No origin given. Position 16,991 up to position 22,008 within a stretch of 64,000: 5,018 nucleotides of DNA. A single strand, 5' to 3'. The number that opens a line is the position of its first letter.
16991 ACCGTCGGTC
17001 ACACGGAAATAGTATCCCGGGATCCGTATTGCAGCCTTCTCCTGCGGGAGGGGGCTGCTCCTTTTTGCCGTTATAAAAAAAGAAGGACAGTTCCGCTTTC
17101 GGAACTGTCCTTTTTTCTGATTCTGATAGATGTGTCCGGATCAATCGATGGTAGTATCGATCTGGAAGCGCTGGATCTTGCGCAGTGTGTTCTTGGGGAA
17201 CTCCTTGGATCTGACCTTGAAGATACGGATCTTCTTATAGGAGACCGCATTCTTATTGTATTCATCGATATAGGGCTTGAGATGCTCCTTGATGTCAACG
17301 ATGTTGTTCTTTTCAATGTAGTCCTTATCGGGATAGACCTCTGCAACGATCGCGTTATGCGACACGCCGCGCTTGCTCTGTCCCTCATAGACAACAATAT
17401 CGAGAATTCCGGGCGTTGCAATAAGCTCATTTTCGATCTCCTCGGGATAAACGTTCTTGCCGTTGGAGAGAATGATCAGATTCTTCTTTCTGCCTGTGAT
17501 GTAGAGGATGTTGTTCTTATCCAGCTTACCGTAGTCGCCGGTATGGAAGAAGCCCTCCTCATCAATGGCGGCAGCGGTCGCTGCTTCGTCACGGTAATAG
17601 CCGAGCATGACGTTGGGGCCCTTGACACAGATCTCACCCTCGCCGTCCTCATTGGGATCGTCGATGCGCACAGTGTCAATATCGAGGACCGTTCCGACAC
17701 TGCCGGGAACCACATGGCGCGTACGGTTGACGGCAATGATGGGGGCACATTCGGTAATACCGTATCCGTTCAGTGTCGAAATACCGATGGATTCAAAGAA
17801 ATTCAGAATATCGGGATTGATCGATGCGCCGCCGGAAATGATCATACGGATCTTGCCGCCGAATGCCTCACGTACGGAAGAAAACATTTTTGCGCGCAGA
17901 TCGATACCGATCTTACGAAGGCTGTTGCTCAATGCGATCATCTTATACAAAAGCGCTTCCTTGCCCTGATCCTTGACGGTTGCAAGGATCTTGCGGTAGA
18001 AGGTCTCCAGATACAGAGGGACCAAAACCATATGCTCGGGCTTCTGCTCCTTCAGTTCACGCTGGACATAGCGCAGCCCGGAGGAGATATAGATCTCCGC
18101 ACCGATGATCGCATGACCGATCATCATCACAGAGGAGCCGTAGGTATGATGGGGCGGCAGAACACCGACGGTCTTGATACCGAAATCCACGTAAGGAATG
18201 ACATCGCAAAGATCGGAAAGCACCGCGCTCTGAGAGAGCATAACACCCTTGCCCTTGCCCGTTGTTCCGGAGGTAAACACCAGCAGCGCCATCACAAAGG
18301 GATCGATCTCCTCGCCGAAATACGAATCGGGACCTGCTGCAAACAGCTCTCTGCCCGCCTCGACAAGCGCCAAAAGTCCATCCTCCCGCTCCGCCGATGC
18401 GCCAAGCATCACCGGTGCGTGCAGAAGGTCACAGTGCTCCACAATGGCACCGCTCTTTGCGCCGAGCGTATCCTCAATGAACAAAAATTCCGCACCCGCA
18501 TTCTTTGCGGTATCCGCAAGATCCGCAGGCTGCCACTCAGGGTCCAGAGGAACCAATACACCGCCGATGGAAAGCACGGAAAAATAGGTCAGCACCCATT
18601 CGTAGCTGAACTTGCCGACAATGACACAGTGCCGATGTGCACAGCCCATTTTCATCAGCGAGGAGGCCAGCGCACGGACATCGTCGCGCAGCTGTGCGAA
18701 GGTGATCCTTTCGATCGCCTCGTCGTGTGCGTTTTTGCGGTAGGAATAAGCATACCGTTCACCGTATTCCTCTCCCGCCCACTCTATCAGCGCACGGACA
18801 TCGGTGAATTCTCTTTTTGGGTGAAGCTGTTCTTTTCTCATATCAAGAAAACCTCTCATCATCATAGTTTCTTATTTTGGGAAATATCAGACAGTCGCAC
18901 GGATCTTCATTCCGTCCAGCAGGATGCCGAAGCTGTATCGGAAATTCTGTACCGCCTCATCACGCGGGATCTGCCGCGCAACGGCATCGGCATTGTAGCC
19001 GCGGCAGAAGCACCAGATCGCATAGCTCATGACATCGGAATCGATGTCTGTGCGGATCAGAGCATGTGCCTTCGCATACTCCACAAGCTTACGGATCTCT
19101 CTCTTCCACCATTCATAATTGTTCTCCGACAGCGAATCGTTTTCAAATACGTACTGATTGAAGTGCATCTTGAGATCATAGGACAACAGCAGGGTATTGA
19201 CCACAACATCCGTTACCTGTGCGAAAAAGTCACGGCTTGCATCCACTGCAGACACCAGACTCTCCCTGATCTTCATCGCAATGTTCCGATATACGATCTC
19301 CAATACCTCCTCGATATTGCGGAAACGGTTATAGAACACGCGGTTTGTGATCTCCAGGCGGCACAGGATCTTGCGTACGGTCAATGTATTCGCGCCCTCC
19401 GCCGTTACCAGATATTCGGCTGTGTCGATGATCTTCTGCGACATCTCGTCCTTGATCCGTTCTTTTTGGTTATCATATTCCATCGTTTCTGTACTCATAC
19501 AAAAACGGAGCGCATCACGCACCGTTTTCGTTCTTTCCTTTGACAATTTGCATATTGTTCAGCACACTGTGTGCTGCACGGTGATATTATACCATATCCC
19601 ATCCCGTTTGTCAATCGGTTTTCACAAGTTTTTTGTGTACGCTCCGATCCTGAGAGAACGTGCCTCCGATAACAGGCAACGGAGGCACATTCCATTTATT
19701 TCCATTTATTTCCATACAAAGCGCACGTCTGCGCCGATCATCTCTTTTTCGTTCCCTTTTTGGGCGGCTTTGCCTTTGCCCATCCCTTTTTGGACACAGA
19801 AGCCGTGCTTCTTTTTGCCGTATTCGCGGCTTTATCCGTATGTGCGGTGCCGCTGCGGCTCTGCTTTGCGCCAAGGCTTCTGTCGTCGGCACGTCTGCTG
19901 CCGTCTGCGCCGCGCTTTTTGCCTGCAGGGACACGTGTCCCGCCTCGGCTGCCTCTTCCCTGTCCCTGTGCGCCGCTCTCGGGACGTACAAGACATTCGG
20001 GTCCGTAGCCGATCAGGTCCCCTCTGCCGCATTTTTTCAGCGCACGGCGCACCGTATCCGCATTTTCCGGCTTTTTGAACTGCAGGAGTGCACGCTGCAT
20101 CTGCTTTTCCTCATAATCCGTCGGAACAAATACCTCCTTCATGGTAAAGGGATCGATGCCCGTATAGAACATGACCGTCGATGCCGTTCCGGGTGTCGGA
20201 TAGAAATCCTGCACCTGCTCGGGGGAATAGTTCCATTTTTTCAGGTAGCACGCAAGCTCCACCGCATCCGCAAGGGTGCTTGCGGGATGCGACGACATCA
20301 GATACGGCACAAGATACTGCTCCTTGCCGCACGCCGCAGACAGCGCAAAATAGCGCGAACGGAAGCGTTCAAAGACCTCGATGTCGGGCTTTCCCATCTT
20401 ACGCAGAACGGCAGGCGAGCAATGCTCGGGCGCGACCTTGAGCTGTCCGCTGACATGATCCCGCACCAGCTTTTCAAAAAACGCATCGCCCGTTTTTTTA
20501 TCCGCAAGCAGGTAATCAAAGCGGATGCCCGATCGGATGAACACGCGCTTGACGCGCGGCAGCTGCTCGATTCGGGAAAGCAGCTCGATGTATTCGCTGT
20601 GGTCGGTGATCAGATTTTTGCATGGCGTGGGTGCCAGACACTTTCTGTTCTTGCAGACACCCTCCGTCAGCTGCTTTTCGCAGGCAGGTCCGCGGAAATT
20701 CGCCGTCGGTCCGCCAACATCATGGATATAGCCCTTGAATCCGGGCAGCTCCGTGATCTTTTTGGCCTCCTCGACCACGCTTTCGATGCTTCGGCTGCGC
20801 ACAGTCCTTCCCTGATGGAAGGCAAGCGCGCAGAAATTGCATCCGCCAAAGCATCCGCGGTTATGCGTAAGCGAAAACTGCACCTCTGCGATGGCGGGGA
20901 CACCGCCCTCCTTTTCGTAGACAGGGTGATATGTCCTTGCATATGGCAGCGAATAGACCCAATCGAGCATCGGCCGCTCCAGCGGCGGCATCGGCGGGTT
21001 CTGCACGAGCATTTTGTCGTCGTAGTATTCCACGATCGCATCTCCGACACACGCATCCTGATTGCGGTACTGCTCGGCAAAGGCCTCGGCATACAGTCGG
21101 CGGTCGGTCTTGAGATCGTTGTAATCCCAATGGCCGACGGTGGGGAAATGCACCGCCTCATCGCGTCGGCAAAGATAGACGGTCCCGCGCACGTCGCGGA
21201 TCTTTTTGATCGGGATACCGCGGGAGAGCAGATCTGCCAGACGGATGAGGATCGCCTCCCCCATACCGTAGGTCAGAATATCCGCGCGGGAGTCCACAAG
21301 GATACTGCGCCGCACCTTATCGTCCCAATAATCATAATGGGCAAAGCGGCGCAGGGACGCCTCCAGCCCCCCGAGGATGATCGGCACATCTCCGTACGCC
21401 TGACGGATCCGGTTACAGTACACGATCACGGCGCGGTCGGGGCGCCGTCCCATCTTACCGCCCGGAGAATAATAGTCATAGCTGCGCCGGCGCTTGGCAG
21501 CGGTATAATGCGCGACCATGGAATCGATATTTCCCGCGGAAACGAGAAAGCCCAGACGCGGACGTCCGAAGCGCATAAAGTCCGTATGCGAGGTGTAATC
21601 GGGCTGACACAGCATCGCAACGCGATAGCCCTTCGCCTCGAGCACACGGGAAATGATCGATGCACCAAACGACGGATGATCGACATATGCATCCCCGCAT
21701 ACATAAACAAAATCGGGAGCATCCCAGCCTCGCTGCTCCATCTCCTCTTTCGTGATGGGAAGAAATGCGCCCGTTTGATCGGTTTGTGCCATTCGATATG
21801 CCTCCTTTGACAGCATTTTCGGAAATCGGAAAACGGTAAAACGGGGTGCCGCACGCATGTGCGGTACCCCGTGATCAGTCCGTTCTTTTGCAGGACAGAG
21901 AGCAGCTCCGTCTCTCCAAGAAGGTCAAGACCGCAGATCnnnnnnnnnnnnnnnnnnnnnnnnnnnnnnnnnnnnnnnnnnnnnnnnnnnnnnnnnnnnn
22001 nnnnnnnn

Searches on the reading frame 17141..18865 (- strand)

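Call 34: search_protein_families(library=pfam, proteins=[window:17141-18865:-], max_evalue=0.001)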
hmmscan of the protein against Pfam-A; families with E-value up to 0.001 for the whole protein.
window:17141-18865:- (574 aa): 2 families
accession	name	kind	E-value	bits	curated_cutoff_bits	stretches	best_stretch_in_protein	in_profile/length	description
PF00501.34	AMP-binding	-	3.8e-59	200.9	29.9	1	28-424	2-384/384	AMP-binding enzyme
PF23562.2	AMP-binding_C_3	-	0.00025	21.9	20.8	1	462-566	2-105/124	AMP-binding enzyme C-terminal domain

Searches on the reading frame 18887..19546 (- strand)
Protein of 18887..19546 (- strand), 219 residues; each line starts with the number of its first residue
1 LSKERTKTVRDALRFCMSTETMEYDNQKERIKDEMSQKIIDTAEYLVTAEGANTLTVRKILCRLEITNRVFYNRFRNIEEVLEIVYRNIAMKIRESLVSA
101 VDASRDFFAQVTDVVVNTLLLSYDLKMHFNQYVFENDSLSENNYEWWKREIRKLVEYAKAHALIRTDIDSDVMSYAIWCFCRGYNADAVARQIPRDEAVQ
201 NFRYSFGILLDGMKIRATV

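Call 34: search_protein_families(library=pfam, proteins=[window:18887-19546:-], max_evalue=0.001)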
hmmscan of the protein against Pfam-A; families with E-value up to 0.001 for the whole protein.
window:18887-19546:- (219 aa): 2 families
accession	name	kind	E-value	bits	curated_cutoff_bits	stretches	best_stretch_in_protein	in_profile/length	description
PF16925.10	TetR_C_13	-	3.9e-05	24.4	27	1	144-192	49-97/109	Tetracyclin repressor-like, C-terminal domain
PF00440.29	TetR_N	-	0.00013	22.1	24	1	39-83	1-45/47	Bacterial regulatory proteins, tetR family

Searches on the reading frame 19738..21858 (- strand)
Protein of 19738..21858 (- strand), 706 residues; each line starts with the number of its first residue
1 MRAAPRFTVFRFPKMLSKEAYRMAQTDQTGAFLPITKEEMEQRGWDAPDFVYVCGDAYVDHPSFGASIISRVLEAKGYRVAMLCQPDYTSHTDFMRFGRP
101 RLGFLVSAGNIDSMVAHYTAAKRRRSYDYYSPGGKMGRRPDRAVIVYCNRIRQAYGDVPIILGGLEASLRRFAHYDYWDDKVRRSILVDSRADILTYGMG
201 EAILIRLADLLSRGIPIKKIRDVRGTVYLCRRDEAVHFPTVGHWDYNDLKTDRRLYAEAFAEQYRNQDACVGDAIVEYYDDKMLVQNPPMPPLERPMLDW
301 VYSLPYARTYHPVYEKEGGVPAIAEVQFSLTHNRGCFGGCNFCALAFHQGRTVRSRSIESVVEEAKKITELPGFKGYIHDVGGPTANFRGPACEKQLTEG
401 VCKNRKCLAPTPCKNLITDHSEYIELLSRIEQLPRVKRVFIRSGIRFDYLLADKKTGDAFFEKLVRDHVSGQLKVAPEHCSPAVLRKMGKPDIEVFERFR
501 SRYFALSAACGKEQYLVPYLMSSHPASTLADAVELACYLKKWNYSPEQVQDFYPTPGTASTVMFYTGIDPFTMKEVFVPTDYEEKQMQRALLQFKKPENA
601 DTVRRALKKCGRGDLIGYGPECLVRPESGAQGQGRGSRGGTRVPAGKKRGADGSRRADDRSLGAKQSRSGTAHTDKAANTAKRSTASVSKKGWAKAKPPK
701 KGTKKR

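Call 34: search_protein_families(library=pfam, proteins=[window:19738-21858:-], max_evalue=0.001)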
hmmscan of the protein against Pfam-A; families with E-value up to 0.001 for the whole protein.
window:19738-21858:- (706 aa): 3 families
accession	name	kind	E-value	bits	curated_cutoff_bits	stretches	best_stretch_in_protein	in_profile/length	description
PF08497.15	Radical_SAM_N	-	1.3e-129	432.3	25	1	32-329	1-301/301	Radical SAM N-terminal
PF11842.13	DUF3362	-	2.2e-25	90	27.6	1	547-683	1-141/151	Domain of unknown function (DUF3362)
PF04055.27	Radical_SAM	-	5.7e-07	30.3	29.5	1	331-495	2-128/166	Radical SAM superfamily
